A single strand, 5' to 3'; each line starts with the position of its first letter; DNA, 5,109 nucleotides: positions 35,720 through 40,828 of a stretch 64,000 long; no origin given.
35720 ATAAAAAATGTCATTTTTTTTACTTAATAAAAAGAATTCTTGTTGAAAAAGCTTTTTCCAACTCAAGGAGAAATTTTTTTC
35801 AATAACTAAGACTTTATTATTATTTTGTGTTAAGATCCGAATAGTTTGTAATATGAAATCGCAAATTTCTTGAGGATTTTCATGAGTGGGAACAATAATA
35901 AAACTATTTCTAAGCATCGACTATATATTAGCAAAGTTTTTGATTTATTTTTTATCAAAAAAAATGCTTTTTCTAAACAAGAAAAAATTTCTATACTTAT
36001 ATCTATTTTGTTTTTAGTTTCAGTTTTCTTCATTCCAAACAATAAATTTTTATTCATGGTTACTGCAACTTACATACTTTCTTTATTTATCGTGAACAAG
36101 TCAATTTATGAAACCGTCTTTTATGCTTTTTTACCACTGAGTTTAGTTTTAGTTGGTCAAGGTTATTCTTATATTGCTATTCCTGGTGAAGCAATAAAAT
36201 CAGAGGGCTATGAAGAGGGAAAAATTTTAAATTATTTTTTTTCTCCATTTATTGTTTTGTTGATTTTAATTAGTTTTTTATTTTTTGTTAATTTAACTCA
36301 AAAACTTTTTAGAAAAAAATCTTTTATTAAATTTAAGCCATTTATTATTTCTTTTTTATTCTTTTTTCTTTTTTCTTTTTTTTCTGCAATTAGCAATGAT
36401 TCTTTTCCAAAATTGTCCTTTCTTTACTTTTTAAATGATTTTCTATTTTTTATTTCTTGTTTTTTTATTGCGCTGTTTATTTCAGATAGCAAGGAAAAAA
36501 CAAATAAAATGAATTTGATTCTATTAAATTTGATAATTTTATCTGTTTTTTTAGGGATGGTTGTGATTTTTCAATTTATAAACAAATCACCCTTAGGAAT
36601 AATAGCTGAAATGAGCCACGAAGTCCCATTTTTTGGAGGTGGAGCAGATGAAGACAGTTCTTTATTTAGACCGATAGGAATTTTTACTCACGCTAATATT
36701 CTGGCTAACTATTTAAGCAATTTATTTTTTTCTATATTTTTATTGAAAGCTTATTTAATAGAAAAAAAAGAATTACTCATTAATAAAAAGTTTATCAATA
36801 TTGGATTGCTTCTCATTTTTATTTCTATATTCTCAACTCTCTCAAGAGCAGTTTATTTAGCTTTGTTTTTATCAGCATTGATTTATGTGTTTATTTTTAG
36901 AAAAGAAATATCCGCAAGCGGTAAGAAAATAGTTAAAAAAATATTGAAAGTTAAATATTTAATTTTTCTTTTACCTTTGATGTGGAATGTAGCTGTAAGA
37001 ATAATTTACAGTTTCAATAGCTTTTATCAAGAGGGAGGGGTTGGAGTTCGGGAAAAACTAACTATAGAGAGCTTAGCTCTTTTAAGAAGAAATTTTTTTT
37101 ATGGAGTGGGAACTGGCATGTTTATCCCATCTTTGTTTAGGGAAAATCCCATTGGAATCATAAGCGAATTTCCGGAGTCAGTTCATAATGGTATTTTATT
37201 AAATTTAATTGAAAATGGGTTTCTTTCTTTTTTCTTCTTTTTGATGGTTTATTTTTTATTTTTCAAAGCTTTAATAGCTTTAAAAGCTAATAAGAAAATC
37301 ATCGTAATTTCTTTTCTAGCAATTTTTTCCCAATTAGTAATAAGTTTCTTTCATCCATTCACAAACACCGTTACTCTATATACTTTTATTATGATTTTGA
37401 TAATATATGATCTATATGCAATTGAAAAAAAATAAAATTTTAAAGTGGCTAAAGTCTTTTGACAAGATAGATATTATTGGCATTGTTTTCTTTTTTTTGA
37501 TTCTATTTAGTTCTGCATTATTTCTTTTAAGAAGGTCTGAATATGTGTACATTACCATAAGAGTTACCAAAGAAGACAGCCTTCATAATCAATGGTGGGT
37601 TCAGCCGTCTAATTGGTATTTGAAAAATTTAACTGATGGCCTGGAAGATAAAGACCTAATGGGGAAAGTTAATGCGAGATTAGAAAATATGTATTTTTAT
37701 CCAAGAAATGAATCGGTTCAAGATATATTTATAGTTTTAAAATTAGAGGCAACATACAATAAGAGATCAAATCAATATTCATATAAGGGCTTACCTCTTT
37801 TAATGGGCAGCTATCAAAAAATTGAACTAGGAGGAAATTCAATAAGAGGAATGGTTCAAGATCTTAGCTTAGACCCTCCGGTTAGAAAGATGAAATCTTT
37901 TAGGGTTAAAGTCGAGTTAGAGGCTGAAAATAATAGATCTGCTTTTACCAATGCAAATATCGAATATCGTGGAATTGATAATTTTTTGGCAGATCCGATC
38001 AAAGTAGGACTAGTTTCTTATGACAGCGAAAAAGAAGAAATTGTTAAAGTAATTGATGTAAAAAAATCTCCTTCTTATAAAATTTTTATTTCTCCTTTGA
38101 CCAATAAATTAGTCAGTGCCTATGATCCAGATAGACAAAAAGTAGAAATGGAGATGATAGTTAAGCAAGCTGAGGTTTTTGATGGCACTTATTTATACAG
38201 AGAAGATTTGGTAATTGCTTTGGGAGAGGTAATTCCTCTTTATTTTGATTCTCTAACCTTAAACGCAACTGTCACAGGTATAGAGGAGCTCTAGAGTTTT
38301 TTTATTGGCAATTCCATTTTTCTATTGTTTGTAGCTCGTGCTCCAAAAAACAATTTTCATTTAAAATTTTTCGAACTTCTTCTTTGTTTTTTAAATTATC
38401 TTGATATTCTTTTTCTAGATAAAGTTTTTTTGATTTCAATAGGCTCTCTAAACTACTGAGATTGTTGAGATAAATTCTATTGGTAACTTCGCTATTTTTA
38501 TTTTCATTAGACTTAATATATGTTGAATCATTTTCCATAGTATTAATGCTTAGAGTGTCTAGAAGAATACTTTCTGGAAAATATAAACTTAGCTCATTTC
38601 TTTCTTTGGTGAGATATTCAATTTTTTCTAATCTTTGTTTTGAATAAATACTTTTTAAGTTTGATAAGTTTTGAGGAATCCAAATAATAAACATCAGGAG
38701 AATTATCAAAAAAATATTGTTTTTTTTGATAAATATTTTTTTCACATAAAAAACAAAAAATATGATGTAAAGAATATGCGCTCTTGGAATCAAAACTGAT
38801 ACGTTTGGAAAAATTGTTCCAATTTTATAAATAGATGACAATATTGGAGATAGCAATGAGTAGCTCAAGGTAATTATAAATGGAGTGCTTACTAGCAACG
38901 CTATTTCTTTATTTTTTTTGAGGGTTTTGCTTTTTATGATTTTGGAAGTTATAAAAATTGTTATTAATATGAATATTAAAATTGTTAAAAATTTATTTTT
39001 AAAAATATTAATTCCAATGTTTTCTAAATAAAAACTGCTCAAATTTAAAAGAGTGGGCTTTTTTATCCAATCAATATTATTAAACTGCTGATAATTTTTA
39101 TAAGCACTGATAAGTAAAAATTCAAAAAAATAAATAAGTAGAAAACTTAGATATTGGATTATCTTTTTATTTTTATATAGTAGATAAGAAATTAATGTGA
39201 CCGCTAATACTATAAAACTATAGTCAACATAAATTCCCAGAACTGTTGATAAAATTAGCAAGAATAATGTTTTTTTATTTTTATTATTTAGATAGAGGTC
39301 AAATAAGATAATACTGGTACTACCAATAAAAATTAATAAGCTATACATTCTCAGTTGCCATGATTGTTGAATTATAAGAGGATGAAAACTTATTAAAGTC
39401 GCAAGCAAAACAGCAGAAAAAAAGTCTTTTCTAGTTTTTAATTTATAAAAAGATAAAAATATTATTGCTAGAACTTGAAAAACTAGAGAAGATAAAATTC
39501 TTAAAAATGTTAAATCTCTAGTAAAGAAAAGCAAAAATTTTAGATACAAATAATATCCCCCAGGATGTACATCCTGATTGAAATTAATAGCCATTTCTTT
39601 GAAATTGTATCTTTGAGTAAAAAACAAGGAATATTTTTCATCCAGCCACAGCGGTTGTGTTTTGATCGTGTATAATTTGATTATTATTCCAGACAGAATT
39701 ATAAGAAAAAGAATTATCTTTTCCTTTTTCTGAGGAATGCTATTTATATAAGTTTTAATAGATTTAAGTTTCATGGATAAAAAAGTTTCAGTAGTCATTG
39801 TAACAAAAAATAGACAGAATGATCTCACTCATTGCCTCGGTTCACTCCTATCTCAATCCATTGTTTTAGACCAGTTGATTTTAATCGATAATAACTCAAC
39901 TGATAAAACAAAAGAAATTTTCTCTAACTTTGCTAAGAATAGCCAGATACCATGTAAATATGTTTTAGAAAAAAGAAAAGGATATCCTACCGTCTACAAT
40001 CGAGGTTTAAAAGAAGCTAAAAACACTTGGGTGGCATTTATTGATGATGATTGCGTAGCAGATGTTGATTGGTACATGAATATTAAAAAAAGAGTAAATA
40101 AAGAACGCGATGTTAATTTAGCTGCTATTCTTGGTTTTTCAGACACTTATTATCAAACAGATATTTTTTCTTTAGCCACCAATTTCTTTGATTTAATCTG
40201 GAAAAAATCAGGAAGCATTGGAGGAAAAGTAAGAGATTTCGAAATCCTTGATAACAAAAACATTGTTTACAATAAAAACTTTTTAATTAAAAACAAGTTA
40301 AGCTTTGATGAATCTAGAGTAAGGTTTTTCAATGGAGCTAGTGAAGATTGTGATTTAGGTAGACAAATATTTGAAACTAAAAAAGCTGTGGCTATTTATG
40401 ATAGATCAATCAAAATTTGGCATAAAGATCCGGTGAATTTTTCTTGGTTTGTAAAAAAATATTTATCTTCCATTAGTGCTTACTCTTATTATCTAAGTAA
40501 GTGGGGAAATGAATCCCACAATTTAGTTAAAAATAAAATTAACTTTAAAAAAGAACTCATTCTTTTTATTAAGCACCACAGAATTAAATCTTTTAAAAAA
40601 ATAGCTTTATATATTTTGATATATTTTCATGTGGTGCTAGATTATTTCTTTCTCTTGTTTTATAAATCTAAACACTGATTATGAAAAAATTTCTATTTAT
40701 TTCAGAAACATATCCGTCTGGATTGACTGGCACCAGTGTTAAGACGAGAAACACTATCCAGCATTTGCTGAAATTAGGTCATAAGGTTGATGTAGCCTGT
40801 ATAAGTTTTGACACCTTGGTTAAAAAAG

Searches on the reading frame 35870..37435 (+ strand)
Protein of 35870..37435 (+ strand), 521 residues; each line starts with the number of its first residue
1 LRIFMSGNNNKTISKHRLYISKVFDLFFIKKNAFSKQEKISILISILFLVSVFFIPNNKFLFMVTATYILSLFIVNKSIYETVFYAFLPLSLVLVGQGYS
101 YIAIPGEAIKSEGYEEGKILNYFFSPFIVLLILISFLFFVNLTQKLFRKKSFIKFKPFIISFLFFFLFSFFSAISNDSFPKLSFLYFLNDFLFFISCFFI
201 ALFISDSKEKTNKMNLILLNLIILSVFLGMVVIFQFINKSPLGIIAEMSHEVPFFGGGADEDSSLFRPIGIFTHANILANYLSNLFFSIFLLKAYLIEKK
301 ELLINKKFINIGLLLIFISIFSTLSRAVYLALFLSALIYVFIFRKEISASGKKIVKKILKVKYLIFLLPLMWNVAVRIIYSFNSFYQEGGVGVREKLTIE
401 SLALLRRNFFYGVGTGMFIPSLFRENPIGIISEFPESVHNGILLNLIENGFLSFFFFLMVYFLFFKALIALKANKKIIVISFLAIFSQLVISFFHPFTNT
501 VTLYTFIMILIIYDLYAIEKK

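Call 3: search_protein_families(library=pfam, proteins=[window:35870-37435:+], max_evalue=0.01)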
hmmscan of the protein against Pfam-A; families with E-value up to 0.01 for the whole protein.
window:35870-37435:+ (521 aa): 1 family
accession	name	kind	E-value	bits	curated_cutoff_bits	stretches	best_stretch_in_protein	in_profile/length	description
PF04932.20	Wzy_C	-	2.5e-12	47.2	31.7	1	312-458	2-149/149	O-Antigen ligase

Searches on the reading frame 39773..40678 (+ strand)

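Call 3: search_protein_families(library=pfam, proteins=[window:39773-40678:+], max_evalue=0.01)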
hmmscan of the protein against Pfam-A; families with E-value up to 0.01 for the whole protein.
window:39773-40678:+ (301 aa): 4 families
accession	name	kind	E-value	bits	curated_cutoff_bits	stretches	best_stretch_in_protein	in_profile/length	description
PF00535.33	Glycos_transf_2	-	3.5e-24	86.1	23.3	1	6-132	1-128/168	Glycosyl transferase family 2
PF10111.15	Glyco_tranf_2_2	-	3.1e-07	30.6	27.3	1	34-234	31-235/276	Glycosyltransferase like family 2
PF13641.12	Glyco_tranf_2_3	-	5.4e-05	23.8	27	1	5-97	3-100/230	Glycosyltransferase like family 2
PF13704.12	Glyco_tranf_2_4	-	0.0041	18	27.5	0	30-93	17-81/98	Glycosyl transferase family 2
